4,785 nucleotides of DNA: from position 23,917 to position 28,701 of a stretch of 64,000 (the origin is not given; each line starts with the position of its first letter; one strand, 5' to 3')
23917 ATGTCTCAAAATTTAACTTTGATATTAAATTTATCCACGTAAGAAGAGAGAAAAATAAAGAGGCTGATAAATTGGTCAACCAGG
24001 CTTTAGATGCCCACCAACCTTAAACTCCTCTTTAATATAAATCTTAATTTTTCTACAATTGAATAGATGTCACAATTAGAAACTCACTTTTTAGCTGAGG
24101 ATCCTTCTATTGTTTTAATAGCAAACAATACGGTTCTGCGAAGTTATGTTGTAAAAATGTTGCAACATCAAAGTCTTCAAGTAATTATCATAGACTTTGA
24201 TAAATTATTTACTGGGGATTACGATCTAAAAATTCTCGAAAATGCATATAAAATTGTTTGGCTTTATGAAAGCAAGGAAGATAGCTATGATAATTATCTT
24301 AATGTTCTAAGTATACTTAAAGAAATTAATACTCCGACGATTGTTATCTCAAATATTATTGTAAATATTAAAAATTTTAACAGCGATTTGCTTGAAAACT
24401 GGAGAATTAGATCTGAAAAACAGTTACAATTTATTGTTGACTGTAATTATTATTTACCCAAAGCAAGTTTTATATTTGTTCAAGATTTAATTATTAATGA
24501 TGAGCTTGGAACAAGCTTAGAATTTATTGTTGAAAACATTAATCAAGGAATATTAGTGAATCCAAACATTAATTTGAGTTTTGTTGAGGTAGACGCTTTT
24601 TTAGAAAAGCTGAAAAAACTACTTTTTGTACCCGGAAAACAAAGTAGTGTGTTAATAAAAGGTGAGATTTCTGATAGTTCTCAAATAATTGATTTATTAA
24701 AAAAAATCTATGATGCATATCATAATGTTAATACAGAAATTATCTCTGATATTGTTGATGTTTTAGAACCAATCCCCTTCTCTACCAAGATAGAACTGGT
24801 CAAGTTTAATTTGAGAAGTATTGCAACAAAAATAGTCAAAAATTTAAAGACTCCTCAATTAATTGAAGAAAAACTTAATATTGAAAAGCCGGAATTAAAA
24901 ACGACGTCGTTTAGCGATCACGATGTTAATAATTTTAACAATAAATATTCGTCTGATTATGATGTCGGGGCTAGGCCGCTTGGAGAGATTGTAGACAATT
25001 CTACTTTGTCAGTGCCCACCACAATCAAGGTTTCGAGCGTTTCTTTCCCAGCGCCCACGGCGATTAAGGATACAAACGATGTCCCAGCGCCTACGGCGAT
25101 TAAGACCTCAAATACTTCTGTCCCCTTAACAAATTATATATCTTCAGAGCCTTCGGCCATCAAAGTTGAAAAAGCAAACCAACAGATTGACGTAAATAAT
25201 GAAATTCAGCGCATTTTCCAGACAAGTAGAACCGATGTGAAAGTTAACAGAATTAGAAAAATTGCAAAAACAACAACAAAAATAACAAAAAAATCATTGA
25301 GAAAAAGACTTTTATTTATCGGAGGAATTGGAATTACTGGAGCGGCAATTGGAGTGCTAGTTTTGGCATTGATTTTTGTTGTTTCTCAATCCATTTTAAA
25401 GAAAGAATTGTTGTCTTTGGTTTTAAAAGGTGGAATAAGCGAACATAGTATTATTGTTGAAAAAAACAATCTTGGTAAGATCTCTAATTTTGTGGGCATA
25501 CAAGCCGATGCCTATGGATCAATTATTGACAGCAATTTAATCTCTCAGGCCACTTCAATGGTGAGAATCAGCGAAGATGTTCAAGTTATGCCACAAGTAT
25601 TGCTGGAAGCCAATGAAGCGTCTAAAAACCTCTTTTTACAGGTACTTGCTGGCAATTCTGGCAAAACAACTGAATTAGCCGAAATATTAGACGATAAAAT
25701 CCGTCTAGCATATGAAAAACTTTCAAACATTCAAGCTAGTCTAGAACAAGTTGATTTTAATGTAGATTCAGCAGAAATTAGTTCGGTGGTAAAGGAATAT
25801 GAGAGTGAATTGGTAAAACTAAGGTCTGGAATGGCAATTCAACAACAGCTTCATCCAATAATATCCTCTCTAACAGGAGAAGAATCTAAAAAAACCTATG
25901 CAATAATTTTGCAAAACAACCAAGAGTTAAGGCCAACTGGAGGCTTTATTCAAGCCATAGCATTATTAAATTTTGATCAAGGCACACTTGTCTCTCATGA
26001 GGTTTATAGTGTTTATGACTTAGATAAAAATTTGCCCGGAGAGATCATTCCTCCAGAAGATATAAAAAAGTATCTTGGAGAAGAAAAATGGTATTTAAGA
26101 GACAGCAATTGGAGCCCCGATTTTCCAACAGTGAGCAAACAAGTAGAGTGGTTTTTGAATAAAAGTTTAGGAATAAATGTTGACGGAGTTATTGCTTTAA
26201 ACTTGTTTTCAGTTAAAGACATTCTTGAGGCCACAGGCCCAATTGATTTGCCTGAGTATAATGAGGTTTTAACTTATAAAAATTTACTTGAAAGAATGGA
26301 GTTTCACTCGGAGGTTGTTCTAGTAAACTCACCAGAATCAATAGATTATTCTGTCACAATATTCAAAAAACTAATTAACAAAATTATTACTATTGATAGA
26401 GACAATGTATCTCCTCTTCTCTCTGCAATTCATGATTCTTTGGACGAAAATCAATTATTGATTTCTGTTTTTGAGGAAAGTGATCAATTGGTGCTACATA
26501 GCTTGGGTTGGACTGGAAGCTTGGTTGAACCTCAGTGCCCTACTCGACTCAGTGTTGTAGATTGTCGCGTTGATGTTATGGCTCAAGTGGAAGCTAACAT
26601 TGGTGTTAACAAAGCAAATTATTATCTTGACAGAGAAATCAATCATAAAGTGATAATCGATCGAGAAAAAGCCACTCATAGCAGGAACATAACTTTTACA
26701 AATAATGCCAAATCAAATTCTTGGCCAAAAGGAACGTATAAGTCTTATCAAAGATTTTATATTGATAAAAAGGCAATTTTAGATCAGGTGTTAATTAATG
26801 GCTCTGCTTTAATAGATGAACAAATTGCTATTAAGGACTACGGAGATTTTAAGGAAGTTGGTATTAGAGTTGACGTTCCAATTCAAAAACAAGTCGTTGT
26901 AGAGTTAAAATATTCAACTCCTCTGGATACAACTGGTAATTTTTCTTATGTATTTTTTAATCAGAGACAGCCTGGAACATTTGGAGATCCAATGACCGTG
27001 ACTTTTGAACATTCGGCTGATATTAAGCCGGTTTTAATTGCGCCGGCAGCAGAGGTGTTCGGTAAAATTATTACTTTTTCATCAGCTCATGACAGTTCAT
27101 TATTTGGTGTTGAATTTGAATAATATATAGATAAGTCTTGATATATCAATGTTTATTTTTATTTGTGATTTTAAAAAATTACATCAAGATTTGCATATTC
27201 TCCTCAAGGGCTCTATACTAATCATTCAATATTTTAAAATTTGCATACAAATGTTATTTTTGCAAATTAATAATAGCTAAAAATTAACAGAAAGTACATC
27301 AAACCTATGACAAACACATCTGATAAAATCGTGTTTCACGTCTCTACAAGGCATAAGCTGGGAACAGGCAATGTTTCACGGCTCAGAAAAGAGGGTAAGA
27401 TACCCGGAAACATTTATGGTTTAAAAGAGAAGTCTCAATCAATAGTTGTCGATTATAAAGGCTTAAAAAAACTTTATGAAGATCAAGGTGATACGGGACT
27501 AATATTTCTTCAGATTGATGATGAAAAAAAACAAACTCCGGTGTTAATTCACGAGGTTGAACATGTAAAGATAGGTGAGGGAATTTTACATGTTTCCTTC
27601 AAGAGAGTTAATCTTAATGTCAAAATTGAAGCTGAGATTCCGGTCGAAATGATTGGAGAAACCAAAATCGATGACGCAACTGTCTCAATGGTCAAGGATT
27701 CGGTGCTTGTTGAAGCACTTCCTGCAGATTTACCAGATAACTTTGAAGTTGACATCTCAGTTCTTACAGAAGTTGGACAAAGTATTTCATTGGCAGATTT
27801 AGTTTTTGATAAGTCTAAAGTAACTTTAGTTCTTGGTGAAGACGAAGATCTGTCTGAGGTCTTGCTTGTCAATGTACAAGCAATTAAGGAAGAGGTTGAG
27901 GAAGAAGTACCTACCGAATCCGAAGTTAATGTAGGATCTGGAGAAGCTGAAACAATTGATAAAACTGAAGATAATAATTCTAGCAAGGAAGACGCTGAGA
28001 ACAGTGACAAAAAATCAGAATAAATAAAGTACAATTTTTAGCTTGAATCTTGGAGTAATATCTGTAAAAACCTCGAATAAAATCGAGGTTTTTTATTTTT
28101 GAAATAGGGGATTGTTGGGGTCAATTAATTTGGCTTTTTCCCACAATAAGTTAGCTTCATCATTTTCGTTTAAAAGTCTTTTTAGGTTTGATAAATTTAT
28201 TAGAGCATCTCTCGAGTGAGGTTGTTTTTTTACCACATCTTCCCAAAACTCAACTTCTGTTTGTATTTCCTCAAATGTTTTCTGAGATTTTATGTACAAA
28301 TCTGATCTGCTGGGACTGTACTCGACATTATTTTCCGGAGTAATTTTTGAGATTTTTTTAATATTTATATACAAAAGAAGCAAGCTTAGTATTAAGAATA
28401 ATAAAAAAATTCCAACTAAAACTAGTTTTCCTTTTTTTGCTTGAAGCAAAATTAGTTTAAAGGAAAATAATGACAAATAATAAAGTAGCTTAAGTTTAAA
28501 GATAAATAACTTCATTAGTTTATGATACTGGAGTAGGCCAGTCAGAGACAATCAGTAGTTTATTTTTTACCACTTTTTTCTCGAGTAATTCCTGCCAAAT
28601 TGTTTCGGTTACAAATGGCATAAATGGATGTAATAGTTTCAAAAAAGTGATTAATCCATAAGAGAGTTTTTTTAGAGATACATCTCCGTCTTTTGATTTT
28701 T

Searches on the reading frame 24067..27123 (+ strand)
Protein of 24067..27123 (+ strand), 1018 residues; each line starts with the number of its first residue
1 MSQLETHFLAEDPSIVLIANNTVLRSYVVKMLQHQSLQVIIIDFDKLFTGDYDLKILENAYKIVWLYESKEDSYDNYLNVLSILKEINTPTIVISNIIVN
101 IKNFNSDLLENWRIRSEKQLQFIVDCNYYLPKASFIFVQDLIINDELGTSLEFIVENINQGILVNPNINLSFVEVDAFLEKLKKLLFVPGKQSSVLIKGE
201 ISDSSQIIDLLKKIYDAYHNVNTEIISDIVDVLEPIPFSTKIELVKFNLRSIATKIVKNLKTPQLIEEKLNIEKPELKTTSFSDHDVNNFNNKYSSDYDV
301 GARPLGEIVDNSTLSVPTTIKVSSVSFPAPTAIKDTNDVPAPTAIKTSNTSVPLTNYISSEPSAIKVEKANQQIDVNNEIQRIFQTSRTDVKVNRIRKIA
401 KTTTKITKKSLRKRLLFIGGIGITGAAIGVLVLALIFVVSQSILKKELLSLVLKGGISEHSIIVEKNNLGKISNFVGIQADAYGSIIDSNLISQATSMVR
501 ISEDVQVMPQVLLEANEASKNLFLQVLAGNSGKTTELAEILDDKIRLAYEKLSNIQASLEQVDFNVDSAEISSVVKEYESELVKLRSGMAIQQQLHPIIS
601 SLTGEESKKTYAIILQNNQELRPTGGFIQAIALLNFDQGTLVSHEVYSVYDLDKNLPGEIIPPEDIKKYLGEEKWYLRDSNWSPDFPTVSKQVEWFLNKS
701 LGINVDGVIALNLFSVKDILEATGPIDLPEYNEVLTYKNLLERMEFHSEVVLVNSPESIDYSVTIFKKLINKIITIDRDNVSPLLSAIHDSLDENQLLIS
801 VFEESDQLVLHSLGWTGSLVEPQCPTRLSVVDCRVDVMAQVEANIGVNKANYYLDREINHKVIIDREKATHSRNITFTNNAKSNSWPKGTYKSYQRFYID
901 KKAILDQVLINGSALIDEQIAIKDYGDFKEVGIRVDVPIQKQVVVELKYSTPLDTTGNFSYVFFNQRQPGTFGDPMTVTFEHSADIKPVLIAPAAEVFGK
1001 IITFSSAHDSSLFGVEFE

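Call 7: search_protein_families(library=pfam, proteins=[window:24067-27123:+], max_evalue=0.001)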
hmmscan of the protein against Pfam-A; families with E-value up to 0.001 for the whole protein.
window:24067-27123:+ (1018 aa): 1 family
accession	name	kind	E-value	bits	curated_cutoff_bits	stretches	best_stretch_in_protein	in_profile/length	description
PF13196.11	DUF4012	-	2.2e-27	96.8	28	1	608-744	3-139/144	Protein of unknown function (DUF4012)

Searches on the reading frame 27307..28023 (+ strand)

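Call 7: search_protein_families(library=pfam, proteins=[window:27307-28023:+], max_evalue=0.001)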
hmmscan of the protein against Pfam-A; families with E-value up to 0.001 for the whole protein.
window:27307-28023:+ (238 aa): 2 families
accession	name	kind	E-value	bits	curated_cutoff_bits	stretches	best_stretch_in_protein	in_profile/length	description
PF01386.24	Ribosomal_L25p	-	3.6e-15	56.6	23.6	1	12-98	3-82/82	Ribosomal L25p family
PF14693.11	Ribosomal_TL5_C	-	4.2e-11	43.5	27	1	106-179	1-74/84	Ribosomal protein TL5, C-terminal domain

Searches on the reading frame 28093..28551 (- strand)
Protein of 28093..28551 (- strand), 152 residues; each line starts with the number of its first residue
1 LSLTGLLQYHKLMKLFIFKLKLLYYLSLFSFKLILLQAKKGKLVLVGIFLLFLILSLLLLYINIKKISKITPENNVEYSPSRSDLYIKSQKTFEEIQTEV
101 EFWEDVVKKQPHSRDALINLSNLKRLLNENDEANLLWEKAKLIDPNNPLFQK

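Call 7: search_protein_families(library=pfam, proteins=[window:28093-28551:-], max_evalue=0.001)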
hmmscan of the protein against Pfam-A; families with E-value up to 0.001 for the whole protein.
window:28093-28551:- (152 aa): 0 families

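Call 22: search_protein_families(library=pfam, proteins=[window:28093-28551:-], max_evalue=0.05)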
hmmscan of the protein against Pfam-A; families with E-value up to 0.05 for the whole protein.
window:28093-28551:- (152 aa): 1 family
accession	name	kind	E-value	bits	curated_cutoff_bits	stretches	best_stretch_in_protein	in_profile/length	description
PF07719.23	TPR_2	-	0.035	14.7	27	0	115-147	2-34/34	Tetratricopeptide repeat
